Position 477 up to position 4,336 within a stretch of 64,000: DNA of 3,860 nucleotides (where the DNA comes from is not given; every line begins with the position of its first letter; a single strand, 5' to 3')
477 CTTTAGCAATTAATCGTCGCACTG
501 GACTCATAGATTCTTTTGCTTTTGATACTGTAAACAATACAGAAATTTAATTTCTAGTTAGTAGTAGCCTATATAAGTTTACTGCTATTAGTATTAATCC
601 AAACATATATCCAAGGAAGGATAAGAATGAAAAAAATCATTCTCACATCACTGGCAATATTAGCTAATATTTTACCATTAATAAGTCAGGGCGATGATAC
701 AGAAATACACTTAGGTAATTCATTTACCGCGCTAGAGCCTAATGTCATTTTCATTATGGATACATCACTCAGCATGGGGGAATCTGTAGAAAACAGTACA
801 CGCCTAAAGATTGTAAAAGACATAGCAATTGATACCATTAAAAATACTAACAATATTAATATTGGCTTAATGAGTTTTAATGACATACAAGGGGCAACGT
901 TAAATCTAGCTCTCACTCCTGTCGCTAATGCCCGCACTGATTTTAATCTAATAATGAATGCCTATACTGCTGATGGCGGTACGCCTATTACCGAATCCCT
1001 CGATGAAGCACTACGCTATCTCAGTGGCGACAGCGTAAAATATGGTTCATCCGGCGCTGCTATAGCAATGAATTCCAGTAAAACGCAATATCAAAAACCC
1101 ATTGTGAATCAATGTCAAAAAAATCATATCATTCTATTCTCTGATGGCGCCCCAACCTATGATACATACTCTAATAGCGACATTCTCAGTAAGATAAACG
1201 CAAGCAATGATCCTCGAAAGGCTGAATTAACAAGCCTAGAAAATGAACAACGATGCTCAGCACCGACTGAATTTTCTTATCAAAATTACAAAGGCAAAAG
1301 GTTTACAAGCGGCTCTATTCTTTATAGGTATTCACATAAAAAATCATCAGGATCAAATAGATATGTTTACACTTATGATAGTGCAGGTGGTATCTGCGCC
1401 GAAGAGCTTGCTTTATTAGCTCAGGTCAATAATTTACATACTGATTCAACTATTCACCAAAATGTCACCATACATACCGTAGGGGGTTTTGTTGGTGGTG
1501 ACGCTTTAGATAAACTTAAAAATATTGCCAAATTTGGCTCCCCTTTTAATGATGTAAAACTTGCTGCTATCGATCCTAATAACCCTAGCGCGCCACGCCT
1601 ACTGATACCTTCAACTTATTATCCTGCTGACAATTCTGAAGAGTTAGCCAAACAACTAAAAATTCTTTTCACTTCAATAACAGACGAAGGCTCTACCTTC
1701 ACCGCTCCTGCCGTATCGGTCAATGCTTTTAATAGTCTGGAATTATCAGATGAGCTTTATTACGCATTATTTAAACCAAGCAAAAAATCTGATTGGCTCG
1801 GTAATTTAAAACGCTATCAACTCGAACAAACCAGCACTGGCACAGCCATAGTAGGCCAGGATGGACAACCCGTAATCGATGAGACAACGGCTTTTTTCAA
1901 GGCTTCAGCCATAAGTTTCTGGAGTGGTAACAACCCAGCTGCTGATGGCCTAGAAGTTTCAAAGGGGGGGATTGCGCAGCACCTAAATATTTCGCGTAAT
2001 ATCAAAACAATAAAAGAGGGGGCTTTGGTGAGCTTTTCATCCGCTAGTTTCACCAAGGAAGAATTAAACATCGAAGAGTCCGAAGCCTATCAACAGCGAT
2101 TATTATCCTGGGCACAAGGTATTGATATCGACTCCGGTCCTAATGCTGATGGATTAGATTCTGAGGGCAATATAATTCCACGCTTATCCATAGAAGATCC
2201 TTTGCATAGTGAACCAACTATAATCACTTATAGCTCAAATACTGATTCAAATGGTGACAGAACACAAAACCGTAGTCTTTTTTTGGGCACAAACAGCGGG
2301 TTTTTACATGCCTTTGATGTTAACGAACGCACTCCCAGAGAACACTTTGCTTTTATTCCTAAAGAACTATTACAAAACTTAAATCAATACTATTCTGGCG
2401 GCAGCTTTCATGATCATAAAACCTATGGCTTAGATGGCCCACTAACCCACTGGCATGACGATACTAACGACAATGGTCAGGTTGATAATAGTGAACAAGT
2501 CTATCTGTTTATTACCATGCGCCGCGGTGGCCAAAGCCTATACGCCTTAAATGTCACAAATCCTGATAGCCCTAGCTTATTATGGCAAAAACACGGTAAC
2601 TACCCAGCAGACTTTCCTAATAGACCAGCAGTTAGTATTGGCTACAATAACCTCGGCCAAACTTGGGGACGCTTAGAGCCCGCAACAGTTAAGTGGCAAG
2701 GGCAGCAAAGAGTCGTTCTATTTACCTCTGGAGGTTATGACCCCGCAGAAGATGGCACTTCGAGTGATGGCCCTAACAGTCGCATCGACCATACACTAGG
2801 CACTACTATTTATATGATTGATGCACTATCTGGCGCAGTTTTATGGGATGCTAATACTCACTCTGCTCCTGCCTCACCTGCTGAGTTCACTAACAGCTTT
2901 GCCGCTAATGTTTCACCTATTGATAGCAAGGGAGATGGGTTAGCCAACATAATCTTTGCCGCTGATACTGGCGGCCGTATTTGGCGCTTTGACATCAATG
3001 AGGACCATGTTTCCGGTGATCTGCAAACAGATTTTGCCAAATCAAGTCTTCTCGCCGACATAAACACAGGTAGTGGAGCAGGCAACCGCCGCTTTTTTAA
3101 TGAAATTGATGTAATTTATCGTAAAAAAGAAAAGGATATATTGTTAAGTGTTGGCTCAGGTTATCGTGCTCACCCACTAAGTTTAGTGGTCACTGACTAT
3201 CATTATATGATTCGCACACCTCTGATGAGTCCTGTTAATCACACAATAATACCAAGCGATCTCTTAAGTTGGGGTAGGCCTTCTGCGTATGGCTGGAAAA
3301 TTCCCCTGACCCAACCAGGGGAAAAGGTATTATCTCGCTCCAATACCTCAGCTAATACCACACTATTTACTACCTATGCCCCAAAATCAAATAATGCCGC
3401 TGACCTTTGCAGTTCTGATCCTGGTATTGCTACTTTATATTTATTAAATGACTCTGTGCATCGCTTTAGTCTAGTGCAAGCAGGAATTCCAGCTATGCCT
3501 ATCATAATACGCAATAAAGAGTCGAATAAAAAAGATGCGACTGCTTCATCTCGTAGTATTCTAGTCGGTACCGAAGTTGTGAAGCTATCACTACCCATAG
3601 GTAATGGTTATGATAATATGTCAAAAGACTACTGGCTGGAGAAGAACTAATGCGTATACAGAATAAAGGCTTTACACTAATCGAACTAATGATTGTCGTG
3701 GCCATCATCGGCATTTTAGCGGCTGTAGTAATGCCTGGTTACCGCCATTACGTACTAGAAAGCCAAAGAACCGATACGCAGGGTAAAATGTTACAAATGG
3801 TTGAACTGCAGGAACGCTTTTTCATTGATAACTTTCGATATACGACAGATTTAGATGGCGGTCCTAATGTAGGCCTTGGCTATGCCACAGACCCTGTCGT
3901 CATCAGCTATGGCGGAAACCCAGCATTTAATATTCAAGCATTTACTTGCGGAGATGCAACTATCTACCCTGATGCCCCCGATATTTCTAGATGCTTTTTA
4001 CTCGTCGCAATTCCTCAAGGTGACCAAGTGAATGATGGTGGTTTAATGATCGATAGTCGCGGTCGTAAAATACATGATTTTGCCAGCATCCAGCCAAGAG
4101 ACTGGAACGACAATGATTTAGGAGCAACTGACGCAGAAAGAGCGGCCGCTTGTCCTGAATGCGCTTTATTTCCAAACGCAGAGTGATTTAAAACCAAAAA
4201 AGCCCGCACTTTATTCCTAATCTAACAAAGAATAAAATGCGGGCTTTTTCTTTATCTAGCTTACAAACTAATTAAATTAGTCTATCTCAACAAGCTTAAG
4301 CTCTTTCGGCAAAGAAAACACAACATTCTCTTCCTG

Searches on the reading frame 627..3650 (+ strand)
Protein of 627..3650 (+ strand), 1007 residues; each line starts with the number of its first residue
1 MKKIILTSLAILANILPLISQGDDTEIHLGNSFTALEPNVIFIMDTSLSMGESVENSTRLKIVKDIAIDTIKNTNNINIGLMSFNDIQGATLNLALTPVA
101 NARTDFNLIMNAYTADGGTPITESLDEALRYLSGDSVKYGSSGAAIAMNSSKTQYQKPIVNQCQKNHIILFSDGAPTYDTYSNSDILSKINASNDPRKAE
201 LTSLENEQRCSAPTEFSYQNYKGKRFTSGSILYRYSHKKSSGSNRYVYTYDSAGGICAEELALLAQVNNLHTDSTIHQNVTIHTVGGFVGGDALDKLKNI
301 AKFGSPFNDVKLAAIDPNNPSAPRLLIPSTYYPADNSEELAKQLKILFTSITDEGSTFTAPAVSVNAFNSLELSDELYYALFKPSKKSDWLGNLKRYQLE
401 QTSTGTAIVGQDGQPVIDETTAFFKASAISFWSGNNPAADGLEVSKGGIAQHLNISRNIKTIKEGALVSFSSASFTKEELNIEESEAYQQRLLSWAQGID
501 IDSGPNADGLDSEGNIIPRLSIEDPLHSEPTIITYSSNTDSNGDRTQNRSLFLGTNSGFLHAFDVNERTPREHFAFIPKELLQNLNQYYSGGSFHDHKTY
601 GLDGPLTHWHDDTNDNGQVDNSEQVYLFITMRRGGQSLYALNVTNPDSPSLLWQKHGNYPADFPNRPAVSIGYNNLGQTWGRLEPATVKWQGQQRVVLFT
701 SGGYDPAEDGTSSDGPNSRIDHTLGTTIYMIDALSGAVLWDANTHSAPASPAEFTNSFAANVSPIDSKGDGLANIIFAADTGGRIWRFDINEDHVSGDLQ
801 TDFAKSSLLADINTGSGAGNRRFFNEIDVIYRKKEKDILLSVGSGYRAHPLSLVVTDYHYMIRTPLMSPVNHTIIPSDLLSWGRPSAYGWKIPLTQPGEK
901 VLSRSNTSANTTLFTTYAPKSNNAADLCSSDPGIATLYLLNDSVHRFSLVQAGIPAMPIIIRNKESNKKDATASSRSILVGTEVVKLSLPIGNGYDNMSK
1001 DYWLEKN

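Call 78: find_encoding_contigs(protein=window:627-3650:+, flank=10000, max_places=2)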
Protein window:627-3650:+ (1007 aa): 3 contigs read that carry it; 1 place shown.
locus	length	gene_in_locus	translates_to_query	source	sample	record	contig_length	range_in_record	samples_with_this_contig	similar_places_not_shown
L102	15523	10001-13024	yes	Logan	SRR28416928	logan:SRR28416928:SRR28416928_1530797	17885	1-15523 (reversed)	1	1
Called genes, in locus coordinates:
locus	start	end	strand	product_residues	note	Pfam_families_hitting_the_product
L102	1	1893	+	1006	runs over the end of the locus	PF13519:VWA_2 (weak), PF05567:T4P_PilY1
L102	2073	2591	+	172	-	PF14341:PilX_N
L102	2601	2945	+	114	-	-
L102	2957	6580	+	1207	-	PF05567:T4P_PilY1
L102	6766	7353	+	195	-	PF07963:N_methyl, PF12019:GspH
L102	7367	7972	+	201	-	PF22150:Tt1218-like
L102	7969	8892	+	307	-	PF16074:PilW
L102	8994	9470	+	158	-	PF14341:PilX_N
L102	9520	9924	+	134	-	-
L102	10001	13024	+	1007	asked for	PF13519:VWA_2, PF05567:T4P_PilY1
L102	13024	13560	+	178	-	PF07963:N_methyl, PF16732:ComP_DUS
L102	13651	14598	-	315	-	PF02401:LYTB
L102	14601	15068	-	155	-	PF00254:FKBP_C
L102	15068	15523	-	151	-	?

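Call 91: search_protein_families(library=pfam, proteins=[window:627-3650:+], max_evalue=0.001)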
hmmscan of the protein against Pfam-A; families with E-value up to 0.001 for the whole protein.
window:627-3650:+ (1007 aa): 3 families
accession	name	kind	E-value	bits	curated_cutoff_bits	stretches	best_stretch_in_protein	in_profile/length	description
PF05567.17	T4P_PilY1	-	9.2e-14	51.6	28.1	1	539-798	33-290/411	PilY1 beta-propeller domain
PF13519.12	VWA_2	-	4.2e-09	37.4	27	1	40-136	1-93/107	von Willebrand factor type A domain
PF00092.34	VWA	-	0.00016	22.4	23.8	1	39-194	1-154/174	von Willebrand factor type A domain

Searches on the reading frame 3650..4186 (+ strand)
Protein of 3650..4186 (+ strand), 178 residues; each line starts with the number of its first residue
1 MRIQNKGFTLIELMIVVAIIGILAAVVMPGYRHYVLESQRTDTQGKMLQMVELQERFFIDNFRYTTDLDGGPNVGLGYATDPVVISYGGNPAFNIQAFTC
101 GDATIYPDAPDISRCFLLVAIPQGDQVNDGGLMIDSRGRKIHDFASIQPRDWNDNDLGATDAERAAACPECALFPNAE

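Call 91: search_protein_families(library=pfam, proteins=[window:3650-4186:+], max_evalue=0.001)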
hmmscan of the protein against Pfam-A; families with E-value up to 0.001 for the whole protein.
window:3650-4186:+ (178 aa): 2 families
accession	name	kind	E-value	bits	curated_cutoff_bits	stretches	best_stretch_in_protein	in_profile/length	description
PF07963.17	N_methyl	-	1.5e-09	37.4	21.2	1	5-28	4-27/27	Prokaryotic N-terminal methylation motif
PF16732.10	ComP_DUS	-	4.1e-09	37.6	27.3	1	29-129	1-81/87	Type IV minor pilin ComP, DNA uptake sequence receptor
